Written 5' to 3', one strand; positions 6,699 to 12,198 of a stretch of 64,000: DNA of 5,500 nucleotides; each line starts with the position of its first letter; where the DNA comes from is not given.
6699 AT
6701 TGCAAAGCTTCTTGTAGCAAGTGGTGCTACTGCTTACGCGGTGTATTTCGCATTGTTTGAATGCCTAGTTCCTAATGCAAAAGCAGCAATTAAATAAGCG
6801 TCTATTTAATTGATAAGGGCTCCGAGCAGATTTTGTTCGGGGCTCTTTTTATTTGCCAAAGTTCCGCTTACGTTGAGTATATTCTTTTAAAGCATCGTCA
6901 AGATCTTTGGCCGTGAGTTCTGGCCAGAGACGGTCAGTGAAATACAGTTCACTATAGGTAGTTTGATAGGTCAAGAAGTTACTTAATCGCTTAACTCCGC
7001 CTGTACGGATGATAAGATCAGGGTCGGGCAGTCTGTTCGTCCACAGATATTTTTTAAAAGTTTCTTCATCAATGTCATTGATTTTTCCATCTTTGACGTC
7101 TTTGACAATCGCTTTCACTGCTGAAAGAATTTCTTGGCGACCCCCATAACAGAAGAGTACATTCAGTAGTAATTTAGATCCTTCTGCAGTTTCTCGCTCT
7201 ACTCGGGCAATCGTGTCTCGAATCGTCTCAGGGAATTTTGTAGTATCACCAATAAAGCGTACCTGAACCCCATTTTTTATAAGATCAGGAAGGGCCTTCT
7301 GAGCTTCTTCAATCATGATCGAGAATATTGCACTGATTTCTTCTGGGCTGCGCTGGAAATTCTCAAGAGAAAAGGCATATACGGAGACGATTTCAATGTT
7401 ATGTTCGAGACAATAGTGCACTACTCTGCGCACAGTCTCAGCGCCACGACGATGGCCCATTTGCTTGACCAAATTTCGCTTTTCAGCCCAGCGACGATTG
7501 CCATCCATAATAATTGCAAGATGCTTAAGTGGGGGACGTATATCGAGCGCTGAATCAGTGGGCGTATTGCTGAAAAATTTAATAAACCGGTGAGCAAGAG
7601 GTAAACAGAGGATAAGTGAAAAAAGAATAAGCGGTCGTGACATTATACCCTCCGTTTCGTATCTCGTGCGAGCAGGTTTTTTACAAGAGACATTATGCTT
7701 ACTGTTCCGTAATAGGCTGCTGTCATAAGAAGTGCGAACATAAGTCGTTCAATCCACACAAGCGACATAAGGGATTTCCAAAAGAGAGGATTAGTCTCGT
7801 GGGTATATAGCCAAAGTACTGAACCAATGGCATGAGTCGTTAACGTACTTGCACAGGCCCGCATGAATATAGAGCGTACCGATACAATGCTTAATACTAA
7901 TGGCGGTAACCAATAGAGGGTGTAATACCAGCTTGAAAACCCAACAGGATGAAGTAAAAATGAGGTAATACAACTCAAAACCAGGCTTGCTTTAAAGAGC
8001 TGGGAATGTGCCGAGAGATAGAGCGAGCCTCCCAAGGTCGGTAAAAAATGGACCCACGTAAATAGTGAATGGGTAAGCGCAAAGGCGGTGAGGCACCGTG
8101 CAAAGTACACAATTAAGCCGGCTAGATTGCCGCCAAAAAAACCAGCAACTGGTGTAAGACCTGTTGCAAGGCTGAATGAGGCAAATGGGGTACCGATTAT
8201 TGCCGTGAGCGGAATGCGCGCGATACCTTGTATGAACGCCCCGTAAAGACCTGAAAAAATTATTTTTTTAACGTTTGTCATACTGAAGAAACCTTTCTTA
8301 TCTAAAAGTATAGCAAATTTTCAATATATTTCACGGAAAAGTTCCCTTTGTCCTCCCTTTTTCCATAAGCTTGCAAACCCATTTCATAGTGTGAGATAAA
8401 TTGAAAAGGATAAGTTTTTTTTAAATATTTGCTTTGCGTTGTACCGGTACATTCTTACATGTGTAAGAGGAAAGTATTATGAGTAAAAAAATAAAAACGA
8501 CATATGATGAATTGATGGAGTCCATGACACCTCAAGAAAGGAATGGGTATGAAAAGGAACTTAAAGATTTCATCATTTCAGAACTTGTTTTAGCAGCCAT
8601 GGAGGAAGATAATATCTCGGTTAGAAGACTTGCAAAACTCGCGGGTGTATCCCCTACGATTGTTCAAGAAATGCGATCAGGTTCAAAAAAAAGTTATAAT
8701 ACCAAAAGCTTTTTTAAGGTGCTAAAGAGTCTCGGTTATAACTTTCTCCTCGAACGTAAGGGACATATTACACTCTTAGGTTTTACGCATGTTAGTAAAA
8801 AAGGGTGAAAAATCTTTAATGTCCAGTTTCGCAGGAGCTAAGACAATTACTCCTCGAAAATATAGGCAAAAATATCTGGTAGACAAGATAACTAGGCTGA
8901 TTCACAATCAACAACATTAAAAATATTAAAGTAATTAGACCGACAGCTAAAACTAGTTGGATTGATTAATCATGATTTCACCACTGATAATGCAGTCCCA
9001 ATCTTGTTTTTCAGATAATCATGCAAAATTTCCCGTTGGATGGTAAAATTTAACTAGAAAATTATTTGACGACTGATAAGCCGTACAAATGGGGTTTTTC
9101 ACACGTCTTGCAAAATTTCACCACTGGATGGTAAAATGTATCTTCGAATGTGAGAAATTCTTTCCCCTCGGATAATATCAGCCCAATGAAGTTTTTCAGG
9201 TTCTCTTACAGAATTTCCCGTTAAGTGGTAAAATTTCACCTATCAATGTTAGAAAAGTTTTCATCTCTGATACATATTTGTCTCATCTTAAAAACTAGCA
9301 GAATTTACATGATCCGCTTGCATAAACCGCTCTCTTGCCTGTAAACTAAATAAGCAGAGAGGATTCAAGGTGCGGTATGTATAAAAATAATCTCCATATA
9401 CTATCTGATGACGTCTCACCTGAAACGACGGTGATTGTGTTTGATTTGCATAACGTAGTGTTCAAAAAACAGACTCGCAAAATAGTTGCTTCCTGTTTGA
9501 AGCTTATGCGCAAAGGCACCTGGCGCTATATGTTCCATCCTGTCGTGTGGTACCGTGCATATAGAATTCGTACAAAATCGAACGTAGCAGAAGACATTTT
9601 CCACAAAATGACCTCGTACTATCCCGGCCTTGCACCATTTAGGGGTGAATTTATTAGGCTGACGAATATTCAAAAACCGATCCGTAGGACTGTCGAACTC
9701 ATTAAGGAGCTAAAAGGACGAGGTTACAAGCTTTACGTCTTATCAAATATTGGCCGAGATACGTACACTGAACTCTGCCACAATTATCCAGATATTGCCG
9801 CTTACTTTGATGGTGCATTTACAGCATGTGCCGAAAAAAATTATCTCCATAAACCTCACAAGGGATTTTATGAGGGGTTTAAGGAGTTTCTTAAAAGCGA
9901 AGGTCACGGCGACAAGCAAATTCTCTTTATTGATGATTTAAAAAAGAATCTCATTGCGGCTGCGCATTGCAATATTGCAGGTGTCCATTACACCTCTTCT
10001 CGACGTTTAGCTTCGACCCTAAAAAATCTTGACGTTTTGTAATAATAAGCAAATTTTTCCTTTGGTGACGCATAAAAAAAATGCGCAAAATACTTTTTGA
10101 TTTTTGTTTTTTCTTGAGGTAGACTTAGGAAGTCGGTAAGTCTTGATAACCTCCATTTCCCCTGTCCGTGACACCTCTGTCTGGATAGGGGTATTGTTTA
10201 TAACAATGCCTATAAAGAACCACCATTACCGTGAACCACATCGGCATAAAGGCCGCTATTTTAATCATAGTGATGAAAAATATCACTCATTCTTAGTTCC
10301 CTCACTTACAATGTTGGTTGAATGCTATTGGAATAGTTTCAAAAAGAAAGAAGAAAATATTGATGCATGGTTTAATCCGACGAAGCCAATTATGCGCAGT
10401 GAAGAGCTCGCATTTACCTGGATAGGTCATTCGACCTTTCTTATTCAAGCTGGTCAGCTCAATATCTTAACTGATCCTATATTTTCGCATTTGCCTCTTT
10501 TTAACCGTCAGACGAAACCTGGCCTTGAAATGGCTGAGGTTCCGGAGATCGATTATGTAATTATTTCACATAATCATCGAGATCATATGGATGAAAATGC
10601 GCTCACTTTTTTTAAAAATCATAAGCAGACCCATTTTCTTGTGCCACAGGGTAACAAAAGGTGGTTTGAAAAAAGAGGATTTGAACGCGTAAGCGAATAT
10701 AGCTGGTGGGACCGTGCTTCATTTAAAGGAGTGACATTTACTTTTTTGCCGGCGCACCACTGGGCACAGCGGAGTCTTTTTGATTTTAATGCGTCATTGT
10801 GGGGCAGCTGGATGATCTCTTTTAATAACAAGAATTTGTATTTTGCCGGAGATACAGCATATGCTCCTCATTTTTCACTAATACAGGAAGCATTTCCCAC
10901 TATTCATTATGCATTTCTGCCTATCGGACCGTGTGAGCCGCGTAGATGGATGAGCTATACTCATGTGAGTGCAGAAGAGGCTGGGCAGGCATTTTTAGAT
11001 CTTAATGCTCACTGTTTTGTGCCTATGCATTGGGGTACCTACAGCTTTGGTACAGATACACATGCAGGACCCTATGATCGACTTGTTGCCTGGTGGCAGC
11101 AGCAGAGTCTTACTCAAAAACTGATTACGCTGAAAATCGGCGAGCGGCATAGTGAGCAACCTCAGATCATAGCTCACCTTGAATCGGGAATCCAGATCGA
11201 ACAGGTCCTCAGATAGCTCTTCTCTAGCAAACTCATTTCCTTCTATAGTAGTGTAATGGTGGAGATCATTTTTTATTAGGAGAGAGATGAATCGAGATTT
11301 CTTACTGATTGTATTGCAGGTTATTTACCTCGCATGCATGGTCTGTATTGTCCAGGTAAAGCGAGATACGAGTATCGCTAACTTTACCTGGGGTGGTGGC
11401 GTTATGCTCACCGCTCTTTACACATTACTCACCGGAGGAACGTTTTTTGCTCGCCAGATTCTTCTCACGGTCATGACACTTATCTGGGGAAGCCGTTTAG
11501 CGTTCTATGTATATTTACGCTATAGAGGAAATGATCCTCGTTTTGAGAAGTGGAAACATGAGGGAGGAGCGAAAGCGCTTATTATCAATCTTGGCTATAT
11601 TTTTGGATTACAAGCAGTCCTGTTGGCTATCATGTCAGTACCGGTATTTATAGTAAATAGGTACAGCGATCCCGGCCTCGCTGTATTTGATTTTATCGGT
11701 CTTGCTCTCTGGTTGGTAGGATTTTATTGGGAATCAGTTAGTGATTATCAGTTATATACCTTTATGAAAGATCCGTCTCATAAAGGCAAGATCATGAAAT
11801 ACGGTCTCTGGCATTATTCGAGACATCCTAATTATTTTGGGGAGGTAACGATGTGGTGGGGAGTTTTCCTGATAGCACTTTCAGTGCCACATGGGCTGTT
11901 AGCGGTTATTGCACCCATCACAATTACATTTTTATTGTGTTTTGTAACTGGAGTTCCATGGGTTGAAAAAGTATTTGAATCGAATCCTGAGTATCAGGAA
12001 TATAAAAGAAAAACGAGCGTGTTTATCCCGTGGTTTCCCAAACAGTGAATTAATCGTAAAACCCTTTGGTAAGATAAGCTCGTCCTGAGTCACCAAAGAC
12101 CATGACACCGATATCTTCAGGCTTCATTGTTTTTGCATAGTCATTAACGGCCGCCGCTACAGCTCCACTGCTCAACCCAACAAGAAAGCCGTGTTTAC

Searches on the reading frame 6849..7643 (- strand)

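Call 78: search_protein_families(library=pfam, proteins=[window:6849-7643:-], max_evalue=0.00001)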
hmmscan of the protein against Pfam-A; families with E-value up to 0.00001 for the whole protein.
window:6849-7643:- (264 aa): 1 family
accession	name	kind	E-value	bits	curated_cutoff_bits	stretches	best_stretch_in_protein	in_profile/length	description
PF01255.24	Prenyltransf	-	1.8e-79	266.8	27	1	45-263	1-219/219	Putative undecaprenyl diphosphate synthase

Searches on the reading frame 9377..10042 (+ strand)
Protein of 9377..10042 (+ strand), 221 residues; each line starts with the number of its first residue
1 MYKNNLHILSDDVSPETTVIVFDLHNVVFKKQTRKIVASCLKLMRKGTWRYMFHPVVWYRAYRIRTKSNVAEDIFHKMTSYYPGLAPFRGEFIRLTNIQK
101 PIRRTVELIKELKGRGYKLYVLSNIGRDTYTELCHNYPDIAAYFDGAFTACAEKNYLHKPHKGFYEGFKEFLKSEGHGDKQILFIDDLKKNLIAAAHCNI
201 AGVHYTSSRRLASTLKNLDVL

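Call 78: search_protein_families(library=pfam, proteins=[window:9377-10042:+], max_evalue=0.00001)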
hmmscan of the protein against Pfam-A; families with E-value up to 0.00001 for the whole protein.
window:9377-10042:+ (221 aa): 2 families
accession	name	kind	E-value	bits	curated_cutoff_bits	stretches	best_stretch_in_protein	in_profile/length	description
PF00702.32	Hydrolase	-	1.6e-08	35.6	26.4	1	93-197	91-189/191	haloacid dehalogenase-like hydrolase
PF13419.12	HAD_2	-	2.7e-06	28.1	23.8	1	99-200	78-173/178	Haloacid dehalogenase-like hydrolase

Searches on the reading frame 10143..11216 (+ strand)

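Call 78: search_protein_families(library=pfam, proteins=[window:10143-11216:+], max_evalue=0.00001)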
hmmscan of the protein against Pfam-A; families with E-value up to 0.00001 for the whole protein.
window:10143-11216:+ (357 aa): 2 families
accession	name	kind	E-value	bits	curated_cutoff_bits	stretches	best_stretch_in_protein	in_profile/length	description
PF12706.13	Lactamase_B_2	-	3.3e-31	108.9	27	1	107-297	2-200/200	Beta-lactamase superfamily domain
PF13483.12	Lactamase_B_3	-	5.7e-15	56.1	24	1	91-296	2-160/160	Beta-lactamase superfamily domain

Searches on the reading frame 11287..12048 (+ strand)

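Call 78: search_protein_families(library=pfam, proteins=[window:11287-12048:+], max_evalue=0.00001)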
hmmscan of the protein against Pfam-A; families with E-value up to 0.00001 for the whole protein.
window:11287-12048:+ (253 aa): 3 families
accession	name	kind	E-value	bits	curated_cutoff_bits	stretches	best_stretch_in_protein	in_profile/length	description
PF06966.17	DUF1295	-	2e-62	211.2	20.4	1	21-243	4-235/235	Protein of unknown function (DUF1295)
PF02544.21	Steroid_dh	-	1e-10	42.2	22.6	1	134-248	41-147/150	3-oxo-5-alpha-steroid 4-dehydrogenase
PF04191.18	PEMT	-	7.4e-08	33.2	25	1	137-231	5-103/105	Phospholipid methyltransferase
